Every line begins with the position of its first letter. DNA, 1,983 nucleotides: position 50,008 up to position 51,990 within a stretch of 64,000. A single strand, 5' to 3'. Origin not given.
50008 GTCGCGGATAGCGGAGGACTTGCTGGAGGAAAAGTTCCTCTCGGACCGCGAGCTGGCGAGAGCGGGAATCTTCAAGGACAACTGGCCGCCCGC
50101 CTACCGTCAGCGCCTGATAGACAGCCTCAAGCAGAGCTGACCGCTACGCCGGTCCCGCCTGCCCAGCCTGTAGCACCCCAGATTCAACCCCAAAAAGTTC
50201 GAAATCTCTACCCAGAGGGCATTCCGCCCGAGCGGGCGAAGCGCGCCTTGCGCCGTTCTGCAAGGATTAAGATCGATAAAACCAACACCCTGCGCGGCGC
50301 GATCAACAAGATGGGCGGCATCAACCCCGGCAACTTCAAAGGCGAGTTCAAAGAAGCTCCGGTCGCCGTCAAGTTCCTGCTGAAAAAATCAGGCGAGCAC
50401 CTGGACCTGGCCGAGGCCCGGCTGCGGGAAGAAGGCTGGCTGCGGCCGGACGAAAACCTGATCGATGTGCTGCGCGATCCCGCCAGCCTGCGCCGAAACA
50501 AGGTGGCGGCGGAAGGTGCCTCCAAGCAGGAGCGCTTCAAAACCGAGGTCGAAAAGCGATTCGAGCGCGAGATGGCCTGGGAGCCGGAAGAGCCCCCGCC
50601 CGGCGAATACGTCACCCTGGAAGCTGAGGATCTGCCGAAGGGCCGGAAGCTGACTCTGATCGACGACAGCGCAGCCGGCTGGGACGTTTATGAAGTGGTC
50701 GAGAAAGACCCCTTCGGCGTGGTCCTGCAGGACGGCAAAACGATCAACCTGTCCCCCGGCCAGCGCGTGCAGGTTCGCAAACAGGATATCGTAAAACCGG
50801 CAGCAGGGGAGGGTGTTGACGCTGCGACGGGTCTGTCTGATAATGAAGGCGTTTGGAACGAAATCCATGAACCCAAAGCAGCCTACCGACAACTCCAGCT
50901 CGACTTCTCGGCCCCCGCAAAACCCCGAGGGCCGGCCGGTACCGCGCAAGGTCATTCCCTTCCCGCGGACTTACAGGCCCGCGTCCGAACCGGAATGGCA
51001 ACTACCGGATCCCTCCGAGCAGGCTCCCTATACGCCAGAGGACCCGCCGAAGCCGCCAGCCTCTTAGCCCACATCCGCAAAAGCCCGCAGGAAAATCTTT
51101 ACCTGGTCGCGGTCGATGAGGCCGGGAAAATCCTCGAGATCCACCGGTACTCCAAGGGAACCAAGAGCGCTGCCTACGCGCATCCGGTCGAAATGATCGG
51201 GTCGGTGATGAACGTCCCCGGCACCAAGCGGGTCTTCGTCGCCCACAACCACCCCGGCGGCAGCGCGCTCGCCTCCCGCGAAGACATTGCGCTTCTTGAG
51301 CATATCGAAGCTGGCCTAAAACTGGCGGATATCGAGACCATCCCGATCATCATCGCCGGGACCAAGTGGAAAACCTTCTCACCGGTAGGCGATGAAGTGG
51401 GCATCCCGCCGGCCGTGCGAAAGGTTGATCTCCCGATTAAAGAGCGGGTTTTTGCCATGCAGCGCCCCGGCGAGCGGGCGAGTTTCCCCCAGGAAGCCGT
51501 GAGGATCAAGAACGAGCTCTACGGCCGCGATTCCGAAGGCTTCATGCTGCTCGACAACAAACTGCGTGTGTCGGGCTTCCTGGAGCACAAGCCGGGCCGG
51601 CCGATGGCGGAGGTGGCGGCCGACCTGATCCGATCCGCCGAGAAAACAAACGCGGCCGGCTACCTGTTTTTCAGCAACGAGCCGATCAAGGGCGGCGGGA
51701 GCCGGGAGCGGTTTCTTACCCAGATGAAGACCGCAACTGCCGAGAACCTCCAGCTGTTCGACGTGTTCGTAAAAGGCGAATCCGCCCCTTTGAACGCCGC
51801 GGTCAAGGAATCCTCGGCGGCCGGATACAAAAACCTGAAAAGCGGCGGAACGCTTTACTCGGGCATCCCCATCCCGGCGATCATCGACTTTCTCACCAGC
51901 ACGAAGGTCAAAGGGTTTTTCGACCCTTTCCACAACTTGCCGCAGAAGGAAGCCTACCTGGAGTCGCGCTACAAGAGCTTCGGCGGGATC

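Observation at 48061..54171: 2036-aa polyvalent phage protein combining a Zeta-toxin-type kinase and a RadC/JAB metallopeptidase domain in the ejection-protein position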

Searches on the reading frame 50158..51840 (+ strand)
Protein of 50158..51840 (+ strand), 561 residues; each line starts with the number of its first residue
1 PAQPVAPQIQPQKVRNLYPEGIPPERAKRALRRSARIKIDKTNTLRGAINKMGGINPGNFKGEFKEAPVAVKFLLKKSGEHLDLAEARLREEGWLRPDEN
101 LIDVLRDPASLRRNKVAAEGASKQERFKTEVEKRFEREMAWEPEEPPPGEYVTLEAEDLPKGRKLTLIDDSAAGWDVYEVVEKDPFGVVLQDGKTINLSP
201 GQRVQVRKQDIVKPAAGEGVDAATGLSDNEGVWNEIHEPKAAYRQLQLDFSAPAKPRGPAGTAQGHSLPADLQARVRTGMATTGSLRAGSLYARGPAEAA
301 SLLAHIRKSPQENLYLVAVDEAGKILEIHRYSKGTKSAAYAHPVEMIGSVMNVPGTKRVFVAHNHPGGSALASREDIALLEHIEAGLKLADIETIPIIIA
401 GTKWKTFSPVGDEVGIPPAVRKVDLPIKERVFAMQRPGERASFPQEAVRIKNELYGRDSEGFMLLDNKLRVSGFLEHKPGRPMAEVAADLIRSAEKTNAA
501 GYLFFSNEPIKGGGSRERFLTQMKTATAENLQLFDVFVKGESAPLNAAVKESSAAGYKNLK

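Call 23: find_homologous_proteins(query=window:50158-51840:+, max_evalue=0.001)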
Query window:50158-51840:+ (561 aa): 4 proteins with E <= 0.001 among 8000 candidates.
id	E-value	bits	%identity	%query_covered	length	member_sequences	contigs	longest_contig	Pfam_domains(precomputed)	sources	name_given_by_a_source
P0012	1.1e-108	382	65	49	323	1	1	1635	PF04002.21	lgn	-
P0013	6.2e-93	331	39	96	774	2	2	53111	PF04002.21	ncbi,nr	ncbi:MAG: hypothetical protein JRH18_19980 [Deltaproteobacteria bacterium]|nr:hypothetical protein [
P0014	2.6e-55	206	36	65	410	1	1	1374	PF04002.21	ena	-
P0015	2.1e-50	190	57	31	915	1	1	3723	-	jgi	jgi:hypothetical protein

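Call 26: search_protein_families(library=pfam, proteins=[P0013, P0015], max_evalue=0.01)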
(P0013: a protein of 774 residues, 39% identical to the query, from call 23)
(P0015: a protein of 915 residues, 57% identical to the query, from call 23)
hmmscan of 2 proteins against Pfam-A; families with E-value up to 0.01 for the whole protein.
P0013 (774 aa): 1 family
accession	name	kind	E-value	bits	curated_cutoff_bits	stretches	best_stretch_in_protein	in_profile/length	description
PF04002.20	RadC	-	7.3e-18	65.1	22.1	1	393-507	2-117/121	RadC-like JAB domain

P0015 (915 aa): 0 families

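Call 93: find_encoding_contigs(protein=P0013, flank=10000, max_places=2)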
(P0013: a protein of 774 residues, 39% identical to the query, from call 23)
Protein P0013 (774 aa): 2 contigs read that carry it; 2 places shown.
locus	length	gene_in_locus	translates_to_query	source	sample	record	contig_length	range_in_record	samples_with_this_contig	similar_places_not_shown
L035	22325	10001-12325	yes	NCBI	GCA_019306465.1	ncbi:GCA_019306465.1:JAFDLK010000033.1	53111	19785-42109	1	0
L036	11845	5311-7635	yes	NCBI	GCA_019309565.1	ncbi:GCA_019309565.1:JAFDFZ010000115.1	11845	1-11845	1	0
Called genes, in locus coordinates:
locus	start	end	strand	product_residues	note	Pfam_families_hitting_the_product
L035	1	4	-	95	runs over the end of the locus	PF03992:ABM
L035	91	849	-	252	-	PF00528:BPD_transp_1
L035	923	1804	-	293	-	PF00528:BPD_transp_1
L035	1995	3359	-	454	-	PF01547:SBP_bac_1, PF13416:SBP_bac_8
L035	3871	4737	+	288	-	PF00248:Aldo_ket_red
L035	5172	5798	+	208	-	-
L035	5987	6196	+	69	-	PF12728:HTH_17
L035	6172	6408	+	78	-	PF12728:HTH_17, PF00376:MerR (faint)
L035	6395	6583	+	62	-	-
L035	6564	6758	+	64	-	-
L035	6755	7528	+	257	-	-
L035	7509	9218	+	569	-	PF13662:Toprim_4 (weak), PF13155:Toprim_2, PF13481:AAA_25, PF03796:DnaB_C, PF13401:AAA_22 (weak)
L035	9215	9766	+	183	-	PF03592:Terminase_2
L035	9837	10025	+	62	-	-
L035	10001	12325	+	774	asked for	PF04002:RadC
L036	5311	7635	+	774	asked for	PF04002:RadC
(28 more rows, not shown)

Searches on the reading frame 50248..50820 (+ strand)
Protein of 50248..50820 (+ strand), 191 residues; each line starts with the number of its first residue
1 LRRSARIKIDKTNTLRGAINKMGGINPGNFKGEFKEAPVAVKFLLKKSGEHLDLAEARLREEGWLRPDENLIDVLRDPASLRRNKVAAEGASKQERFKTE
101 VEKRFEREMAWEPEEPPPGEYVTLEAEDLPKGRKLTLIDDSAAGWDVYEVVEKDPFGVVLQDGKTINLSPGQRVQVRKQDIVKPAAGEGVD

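Call 90: search_solved_structures(query=A8, max_evalue=10, show_alignments=1)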
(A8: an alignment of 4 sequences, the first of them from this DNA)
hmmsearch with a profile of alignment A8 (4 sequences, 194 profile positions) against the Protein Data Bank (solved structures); distinct sequences matched with E-value up to 10: 3.
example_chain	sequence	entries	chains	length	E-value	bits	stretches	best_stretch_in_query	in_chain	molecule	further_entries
6rpp_A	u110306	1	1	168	0.79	12.4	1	77-158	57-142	Cell division control protein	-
2gsx_A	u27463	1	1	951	2.4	10.9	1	103-149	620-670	Complement receptor type 2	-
8zni_A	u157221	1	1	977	2.5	10.8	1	103-149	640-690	Complement receptor type 2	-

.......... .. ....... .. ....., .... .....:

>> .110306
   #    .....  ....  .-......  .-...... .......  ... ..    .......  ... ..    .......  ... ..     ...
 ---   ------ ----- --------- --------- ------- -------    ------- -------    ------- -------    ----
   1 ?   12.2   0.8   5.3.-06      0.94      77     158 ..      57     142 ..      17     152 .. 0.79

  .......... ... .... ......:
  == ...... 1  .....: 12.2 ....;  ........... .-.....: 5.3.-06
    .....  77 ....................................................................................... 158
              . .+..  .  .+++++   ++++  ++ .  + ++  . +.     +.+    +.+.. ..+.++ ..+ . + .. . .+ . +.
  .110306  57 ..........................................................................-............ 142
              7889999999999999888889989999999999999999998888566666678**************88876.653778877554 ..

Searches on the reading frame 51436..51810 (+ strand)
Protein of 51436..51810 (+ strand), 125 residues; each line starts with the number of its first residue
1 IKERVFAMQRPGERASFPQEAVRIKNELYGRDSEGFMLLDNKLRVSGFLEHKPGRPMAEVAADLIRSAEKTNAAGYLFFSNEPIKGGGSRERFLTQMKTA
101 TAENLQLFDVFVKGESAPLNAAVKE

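Call 89: search_solved_structures(query=A7, max_evalue=10, show_alignments=2)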
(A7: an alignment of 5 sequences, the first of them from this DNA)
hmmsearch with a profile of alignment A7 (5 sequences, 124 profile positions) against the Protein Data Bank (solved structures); distinct sequences matched with E-value up to 10: 7.
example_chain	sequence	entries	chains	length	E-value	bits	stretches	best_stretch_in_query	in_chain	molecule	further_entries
5h7b_A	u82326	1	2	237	4e-05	26.7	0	64-109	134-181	Immunoglobulin G-binding protein A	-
5h7a_C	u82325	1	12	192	0.00026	24.1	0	64-109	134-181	Immunoglobulin G-binding protein A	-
5h79_D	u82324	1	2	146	0.0037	20.4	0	64-109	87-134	Immunoglobulin G-binding protein A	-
8go5_D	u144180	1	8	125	0.97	12.6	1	43-81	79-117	Fungal immunomodulatory proteins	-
7wdl_B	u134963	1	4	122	1.2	12.2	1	43-80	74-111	Fungal immunomodulatory protein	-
8go6_B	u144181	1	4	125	1.5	12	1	43-81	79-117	fungal immunomodulatory protein FIP-nha N39A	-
8go7_B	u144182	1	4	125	1.6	11.9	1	43-81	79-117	Fungal immunomodulatory protein FIP-nha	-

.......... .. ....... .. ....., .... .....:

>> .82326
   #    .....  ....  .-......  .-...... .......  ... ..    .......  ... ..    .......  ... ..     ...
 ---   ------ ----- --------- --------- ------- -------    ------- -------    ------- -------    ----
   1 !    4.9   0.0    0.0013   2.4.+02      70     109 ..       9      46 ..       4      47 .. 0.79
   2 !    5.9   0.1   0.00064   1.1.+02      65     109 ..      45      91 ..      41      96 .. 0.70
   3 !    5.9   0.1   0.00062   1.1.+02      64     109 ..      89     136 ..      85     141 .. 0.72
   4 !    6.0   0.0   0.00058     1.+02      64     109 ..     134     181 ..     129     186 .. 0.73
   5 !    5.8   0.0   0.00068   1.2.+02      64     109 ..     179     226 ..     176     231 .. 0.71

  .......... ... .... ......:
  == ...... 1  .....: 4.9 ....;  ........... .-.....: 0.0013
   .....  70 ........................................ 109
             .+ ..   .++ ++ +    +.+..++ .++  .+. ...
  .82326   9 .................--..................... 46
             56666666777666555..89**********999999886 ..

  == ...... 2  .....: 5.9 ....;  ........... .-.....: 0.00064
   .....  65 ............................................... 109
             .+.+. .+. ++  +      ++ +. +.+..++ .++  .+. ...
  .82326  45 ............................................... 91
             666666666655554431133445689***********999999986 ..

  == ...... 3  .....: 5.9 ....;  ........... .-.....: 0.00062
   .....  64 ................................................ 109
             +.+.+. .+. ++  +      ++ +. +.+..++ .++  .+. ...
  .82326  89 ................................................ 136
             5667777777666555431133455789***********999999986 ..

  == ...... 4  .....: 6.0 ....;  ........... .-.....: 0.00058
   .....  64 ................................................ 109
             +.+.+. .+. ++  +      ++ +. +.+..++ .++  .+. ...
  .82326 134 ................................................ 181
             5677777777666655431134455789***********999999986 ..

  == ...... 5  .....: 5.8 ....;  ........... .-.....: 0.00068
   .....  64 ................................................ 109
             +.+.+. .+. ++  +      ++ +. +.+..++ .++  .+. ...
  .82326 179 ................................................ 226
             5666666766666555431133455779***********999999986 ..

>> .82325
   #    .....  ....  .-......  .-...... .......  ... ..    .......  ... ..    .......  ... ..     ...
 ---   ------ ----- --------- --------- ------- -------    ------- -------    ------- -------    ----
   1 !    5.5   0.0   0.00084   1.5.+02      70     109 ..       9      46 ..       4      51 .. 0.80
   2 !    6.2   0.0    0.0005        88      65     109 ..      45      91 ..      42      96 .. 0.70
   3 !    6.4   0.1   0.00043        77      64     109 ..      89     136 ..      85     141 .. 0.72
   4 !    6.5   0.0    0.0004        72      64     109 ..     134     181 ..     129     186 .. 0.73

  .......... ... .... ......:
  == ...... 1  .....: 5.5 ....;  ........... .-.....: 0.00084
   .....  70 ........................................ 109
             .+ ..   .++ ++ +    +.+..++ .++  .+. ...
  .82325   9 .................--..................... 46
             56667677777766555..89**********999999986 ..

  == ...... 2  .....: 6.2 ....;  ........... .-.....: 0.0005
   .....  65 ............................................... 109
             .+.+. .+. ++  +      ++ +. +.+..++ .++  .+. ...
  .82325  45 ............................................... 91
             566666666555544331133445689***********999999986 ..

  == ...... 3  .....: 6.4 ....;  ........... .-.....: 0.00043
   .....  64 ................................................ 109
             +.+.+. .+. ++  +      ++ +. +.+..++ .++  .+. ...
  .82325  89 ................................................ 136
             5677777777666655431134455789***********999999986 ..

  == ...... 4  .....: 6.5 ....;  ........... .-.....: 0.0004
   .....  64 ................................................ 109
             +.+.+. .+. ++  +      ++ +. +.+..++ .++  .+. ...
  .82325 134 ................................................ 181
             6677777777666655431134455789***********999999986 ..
